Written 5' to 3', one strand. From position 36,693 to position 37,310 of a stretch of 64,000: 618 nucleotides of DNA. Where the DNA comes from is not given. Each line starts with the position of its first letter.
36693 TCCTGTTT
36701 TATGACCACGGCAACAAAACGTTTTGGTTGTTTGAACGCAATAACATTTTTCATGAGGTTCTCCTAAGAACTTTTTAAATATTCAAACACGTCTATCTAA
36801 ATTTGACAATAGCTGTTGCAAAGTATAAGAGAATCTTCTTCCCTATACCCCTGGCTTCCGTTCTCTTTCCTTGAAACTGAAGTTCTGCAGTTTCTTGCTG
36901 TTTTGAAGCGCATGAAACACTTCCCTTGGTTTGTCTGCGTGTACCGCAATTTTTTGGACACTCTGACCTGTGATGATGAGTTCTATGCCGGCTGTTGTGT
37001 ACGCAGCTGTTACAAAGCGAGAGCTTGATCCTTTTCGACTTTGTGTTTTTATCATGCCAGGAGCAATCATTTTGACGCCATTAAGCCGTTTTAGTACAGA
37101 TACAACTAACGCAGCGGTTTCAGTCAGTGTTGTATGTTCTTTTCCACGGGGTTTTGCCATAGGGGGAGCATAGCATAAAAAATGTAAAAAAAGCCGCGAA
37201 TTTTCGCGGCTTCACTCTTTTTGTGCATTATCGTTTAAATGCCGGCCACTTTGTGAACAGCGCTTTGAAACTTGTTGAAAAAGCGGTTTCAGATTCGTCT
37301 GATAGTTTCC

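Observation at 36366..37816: S10 operon interrupted between rplB and rpsS by three opposite-strand small genes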

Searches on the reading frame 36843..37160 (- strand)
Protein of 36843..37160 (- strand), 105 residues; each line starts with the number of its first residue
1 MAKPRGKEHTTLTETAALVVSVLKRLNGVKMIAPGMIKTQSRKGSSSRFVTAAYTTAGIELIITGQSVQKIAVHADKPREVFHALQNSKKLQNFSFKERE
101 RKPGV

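Call 4: search_protein_families(library=pfam, proteins=[window:36843-37160:-], max_evalue=1)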
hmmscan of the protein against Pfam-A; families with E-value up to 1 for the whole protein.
window:36843-37160:- (105 aa): 2 families
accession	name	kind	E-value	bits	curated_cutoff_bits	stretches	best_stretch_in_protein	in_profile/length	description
PF09876.14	DUF2103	-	0.00015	22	22.4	1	7-75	8-81/98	Predicted metal-binding protein (DUF2103)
PF14248.12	DUF4345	-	0.22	12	26.5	1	15-65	11-63/119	Domain of unknown function (DUF4345)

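Call 5: search_protein_families(library=ncbifam, proteins=[window:36843-37160:-], max_evalue=1)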
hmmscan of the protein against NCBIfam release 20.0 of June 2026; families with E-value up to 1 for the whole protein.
window:36843-37160:- (105 aa): 1 family
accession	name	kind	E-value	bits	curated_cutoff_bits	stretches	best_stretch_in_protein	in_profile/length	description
NF041567.1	mtaseRsmF_Thermus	equivalog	0.032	12.8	690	1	21-88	342-403/443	16S rRNA (cytosine(1407)-C(5))-methyltransferase RsmF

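Call 10: find_encoding_contigs(protein=window:36843-37160:-, flank=10000, max_places=10)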
Protein window:36843-37160:- (105 aa): 11 contigs read that carry it; 6 places shown.
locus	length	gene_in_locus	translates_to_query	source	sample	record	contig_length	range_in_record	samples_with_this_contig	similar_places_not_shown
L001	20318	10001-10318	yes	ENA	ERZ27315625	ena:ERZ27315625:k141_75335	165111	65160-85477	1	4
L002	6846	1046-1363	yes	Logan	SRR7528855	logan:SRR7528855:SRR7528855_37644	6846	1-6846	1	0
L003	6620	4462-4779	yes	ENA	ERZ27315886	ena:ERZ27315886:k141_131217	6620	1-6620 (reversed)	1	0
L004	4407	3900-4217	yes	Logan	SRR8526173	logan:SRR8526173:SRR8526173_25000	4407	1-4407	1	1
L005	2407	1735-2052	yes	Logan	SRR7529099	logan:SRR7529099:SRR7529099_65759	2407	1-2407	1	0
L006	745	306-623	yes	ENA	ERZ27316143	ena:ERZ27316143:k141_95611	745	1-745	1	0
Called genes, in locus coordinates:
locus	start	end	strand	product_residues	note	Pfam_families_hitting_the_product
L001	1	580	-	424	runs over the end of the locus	PF00344:SecY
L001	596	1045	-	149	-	PF00828:Ribosomal_L27A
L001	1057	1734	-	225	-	PF00333:Ribosomal_S5, PF03719:Ribosomal_S5_C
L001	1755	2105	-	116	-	PF00861:Ribosomal_L18p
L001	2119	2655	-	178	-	PF00347:Ribosomal_L6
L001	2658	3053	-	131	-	PF00410:Ribosomal_S8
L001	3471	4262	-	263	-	PF01145:Band_7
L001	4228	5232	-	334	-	PF01145:Band_7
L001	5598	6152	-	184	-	PF00281:Ribosomal_L5, PF00673:Ribosomal_L5_C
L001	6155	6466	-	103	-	PF00467:KOW, PF17136:ribosomal_L24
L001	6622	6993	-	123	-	PF00238:Ribosomal_L14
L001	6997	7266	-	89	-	PF00366:Ribosomal_S17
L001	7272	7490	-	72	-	PF00831:Ribosomal_L29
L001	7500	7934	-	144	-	PF00252:Ribosomal_L16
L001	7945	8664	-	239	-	PF07650:KH_2, PF00189:Ribosomal_S3_C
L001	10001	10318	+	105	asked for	-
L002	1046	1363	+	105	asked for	-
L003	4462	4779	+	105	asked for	-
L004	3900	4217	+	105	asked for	-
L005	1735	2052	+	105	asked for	-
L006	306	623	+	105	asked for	-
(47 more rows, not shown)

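Call 11: find_homologous_proteins(query=window:36843-37160:-, max_evalue=0.001)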
Query window:36843-37160:- (105 aa): 555 proteins with E <= 0.001 among 556 candidates; the best 120 are listed.
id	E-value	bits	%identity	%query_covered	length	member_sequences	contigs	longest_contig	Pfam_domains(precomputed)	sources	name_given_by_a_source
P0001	1.3e-59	216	100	100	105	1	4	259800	-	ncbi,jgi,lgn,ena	-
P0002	8.7e-42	159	73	100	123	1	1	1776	-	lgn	-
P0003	1.5e-41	158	73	100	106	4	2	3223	PF09876.15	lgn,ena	-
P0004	3.7e-41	157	73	100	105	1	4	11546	PF09876.15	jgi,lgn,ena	-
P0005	8.8e-41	156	73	100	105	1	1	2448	-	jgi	-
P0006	1.1e-40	155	74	100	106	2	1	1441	PF09876.15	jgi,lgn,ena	-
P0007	1.1e-40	155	75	100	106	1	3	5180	PF09876.15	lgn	-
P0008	3.1e-40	154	70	100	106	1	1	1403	PF09876.15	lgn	-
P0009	3.4e-40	154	69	100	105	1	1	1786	PF09876.15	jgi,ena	-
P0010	4.7e-40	153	70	99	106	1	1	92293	PF09876.15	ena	-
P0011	5.0e-40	153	70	100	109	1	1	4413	PF09876.15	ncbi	-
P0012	7.0e-40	153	70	100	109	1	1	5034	PF09876.15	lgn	-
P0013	1.4e-39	152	72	100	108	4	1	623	PF09876.15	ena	-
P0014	1.7e-39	151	71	100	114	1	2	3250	PF09876.15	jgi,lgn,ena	-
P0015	3.7e-39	150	70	100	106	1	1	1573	PF09876.15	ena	-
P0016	3.8e-39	150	72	100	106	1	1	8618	PF09876.15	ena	-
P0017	4.2e-39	150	70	100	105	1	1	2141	PF09876.15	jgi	jgi:hypothetical protein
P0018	4.5e-39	150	72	100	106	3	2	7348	PF09876.15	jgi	jgi:hypothetical protein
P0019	4.6e-39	150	69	100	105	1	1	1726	PF09876.15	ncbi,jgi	-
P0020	5.4e-39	150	68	100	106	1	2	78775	PF09876.15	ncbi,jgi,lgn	ncbi:MAG: hypothetical protein ACI92I_000090 [Acidimicrobiales bacterium]|jgi:hypothetical protein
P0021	5.9e-39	150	70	100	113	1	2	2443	PF09876.15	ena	-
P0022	6.0e-39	150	68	100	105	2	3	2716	PF09876.15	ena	-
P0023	6.9e-39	149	72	100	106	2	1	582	PF09876.15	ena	-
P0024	1.1e-38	149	70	100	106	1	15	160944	PF09876.15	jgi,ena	-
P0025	1.3e-38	149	69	100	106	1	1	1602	PF09876.15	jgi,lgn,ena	-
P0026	1.5e-38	148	70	100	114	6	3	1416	PF09876.15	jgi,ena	-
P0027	2.1e-38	148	68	100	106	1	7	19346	PF09876.15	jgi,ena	-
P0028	2.6e-38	148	70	100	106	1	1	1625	PF09876.15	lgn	-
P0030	3.3e-38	147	67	100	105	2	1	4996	PF09876.15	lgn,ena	-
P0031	3.5e-38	147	70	99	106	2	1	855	PF09876.15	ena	-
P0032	3.5e-38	147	68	100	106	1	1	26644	PF09876.15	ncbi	-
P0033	1.2e-37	146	68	100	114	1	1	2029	PF09876.15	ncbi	-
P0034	1.3e-37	145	70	100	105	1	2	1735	PF09876.15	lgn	-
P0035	1.3e-37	145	69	100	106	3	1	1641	PF09876.15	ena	-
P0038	1.7e-37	145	65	100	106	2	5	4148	PF09876.15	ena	-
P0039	1.7e-37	145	66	100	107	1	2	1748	PF09876.15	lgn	-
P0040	2.2e-37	145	69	98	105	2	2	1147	PF09876.15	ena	-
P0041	2.5e-37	144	69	98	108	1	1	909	PF09876.15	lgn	-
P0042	2.8e-37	144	69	100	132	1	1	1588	PF09876.15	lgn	-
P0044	3.6e-37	144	68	100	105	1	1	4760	PF09876.15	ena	-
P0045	3.7e-37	144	66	100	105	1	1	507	PF09876.15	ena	-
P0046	4.0e-37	144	68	100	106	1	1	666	PF09876.15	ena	-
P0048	5.4e-37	143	69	100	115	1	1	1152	PF09876.15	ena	-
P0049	5.4e-37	143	70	100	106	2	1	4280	PF09876.15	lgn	-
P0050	6.1e-37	143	67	100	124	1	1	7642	PF09876.15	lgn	-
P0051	6.2e-37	143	69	100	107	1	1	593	PF09876.15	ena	-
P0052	6.9e-37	143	66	100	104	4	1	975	PF09876.15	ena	-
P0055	1.0e-36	143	69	100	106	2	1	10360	PF09876.15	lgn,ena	-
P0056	1.1e-36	142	70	99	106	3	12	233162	PF09876.15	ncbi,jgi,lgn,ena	-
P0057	1.2e-36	142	68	99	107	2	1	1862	PF09876.15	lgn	-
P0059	1.5e-36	142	69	100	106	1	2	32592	PF09876.15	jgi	jgi:hypothetical protein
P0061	1.8e-36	142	66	100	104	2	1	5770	PF09876.15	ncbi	ncbi:MAG: DUF2103 domain-containing protein [Candidatus Paceibacterota bacterium]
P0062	2.5e-36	141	69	100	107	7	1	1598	PF09876.15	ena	-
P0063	2.6e-36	141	64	98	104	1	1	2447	PF09876.15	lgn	-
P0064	2.9e-36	141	64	100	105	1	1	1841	PF09876.15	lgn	-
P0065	2.9e-36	141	64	100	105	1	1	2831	PF09876.15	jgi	-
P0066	3.8e-36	141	67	100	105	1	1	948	PF09876.15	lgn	-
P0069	4.4e-36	140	67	100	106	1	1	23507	PF09876.15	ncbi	-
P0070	5.6e-36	140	66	98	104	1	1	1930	PF09876.15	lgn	-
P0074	8.8e-36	140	70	100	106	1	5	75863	PF09876.15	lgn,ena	-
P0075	1.1e-35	139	65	99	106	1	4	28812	PF09876.15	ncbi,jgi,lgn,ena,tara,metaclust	tara:strand:+ start:973 stop:1293 length:321 start_codon:yes stop_codon:yes gene_type:complete|metac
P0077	1.4e-35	139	68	98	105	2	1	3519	PF09876.15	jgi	-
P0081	2.0e-35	138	63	100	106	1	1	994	PF09876.15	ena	-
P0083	2.0e-35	138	65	100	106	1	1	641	PF09876.15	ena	-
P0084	2.1e-35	138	66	100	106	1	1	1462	PF09876.15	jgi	-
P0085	2.1e-35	138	70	99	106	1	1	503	PF09876.15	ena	-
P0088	2.6e-35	138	69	100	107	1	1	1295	PF09876.15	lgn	-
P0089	2.6e-35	138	65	98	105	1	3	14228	PF09876.15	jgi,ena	jgi:hypothetical protein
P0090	3.0e-35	138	62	100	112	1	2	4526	PF09876.15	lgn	-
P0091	3.1e-35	138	64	100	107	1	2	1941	PF09876.15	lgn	-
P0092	3.9e-35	137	66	99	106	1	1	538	PF09876.15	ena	-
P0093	4.0e-35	137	63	100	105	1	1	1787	PF09876.15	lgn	-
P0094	4.1e-35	137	64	100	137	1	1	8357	PF09876.15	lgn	-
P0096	4.8e-35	137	62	100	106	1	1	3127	PF09876.15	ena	-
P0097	5.7e-35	137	65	100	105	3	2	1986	PF09876.15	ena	-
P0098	6.4e-35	137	67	100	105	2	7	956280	PF09876.15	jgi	jgi:hypothetical protein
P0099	6.4e-35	137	66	100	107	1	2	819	PF09876.15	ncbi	-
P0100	7.2e-35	137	64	100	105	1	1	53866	PF09876.15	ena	-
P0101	7.3e-35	137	66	100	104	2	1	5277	PF09876.15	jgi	jgi:hypothetical protein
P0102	7.4e-35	137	64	98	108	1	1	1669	PF09876.15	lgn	-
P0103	7.6e-35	137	68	99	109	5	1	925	PF09876.15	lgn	-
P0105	8.9e-35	136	65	98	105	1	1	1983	PF09876.15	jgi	-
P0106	9.3e-35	136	64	100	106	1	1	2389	PF09876.15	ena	-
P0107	9.7e-35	136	63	100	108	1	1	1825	PF09876.15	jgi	jgi:hypothetical protein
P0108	1.0e-34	136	63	100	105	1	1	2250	PF09876.15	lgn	-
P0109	1.1e-34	136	66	100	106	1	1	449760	PF09876.15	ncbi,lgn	-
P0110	1.2e-34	136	63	100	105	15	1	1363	PF09876.15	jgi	jgi:hypothetical protein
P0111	1.2e-34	136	66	100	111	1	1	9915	PF09876.15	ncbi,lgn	-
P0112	1.3e-34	136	66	99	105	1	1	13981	PF09876.15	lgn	-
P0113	1.3e-34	136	65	100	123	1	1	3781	PF09876.15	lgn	-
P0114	1.4e-34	136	66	100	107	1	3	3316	PF09876.15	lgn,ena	-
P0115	1.6e-34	136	63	100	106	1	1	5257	PF09876.15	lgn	-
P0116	1.6e-34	135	65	100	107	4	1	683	PF09876.15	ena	-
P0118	1.8e-34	135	64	100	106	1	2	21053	PF09876.15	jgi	jgi:hypothetical protein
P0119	1.9e-34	135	67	99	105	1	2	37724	PF09876.15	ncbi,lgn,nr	ncbi:MAG: hypothetical protein KBC35_03065 [Candidatus Pacebacteria bacterium]|nr:hypothetical prote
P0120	2.6e-34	135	65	100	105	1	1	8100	PF09876.15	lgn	-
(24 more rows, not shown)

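Call 13: find_encoding_contigs(protein=P0056, flank=6000, max_places=2)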
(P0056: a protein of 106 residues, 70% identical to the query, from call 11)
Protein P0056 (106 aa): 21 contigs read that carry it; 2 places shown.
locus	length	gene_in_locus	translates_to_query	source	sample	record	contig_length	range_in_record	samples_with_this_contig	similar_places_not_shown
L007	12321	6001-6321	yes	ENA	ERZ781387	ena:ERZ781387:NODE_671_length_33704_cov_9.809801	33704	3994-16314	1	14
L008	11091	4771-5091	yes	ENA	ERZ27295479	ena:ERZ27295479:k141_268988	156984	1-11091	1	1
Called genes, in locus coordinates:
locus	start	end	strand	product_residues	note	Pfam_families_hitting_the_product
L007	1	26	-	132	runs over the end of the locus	PF00410:Ribosomal_S8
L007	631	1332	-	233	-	-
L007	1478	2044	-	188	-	PF00281:Ribosomal_L5, PF00673:Ribosomal_L5_C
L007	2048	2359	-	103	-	PF00467:KOW, PF17136:ribosomal_L24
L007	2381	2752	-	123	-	PF00238:Ribosomal_L14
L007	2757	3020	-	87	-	PF00366:Ribosomal_S17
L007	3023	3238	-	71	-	PF00831:Ribosomal_L29 (weak)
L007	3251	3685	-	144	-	PF00252:Ribosomal_L16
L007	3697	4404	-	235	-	PF07650:KH_2, PF00189:Ribosomal_S3_C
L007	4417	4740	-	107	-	PF00237:Ribosomal_L22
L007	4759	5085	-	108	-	PF00203:Ribosomal_S19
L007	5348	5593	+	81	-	-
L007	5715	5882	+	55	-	-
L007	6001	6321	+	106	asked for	PF09876:DUF2103 (weak)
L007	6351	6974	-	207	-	-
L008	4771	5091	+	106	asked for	PF09876:DUF2103 (weak)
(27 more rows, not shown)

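Call 14: find_encoding_contigs(protein=P0024, flank=6000, max_places=2)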
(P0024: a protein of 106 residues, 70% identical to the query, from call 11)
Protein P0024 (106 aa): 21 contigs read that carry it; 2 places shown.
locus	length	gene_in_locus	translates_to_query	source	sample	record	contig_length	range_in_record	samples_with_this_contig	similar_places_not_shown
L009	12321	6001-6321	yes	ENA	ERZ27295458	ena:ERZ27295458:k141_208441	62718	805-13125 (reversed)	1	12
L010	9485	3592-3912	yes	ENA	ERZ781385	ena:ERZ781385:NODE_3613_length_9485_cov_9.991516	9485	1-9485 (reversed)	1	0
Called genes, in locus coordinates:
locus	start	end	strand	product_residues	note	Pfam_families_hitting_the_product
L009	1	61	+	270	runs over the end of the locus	-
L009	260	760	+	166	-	-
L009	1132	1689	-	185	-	PF00281:Ribosomal_L5, PF00673:Ribosomal_L5_C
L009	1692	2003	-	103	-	PF00467:KOW, PF17136:ribosomal_L24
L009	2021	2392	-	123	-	PF00238:Ribosomal_L14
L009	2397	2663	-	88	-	PF00366:Ribosomal_S17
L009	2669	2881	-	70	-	PF00831:Ribosomal_L29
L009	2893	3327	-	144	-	PF00252:Ribosomal_L16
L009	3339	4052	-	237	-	PF07650:KH_2, PF00189:Ribosomal_S3_C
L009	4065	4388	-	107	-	PF00237:Ribosomal_L22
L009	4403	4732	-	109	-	PF00203:Ribosomal_S19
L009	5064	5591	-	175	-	-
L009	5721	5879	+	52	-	-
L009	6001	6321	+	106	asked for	PF09876:DUF2103 (weak)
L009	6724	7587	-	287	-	PF00181:Ribosomal_L2_N, PF03947:Ribosomal_L2_C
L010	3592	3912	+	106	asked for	PF09876:DUF2103 (weak)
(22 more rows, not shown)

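Call 15: find_encoding_contigs(protein=P0098, flank=6000, max_places=2)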
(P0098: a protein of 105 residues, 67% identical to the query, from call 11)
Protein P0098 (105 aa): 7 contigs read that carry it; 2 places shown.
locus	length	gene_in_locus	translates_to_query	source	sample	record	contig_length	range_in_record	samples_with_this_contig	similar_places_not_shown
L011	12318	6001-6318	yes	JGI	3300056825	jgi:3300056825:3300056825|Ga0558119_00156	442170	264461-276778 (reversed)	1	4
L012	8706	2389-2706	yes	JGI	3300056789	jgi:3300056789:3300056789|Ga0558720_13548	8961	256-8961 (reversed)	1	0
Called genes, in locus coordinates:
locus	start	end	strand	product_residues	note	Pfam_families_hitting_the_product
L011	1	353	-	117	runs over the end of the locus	PF00861:Ribosomal_L18p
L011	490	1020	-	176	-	PF00347:Ribosomal_L6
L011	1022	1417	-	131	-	PF00410:Ribosomal_S8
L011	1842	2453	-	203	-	PF00281:Ribosomal_L5, PF00673:Ribosomal_L5_C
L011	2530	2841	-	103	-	PF00467:KOW, PF17136:ribosomal_L24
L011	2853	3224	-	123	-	PF00238:Ribosomal_L14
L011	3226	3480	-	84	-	PF00366:Ribosomal_S17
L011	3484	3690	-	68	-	PF00831:Ribosomal_L29 (weak)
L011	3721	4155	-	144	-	PF00252:Ribosomal_L16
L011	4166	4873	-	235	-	PF07650:KH_2, PF00189:Ribosomal_S3_C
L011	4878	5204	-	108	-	PF00237:Ribosomal_L22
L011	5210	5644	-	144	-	PF00203:Ribosomal_S19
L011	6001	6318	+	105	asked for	PF09876:DUF2103 (weak)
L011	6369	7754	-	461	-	PF18998:Flg_new_2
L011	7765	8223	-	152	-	-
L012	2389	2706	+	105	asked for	PF09876:DUF2103 (weak)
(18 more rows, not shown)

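Call 21: search_solved_structures(query=A1, max_evalue=10, show_alignments=2)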
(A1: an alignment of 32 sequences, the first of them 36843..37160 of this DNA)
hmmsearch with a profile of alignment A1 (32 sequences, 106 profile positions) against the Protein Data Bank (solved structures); distinct sequences matched with E-value up to 10: 3.
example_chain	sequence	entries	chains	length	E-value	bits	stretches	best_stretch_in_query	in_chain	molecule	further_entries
6psx_E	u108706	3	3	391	0.77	13.1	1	49-104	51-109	Cell division control protein 50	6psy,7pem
9unw_E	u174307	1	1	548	0.78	13.1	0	56-94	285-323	T-complex protein 1 subunit theta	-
6roh_C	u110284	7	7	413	0.84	13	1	49-104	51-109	Cell division control protein 50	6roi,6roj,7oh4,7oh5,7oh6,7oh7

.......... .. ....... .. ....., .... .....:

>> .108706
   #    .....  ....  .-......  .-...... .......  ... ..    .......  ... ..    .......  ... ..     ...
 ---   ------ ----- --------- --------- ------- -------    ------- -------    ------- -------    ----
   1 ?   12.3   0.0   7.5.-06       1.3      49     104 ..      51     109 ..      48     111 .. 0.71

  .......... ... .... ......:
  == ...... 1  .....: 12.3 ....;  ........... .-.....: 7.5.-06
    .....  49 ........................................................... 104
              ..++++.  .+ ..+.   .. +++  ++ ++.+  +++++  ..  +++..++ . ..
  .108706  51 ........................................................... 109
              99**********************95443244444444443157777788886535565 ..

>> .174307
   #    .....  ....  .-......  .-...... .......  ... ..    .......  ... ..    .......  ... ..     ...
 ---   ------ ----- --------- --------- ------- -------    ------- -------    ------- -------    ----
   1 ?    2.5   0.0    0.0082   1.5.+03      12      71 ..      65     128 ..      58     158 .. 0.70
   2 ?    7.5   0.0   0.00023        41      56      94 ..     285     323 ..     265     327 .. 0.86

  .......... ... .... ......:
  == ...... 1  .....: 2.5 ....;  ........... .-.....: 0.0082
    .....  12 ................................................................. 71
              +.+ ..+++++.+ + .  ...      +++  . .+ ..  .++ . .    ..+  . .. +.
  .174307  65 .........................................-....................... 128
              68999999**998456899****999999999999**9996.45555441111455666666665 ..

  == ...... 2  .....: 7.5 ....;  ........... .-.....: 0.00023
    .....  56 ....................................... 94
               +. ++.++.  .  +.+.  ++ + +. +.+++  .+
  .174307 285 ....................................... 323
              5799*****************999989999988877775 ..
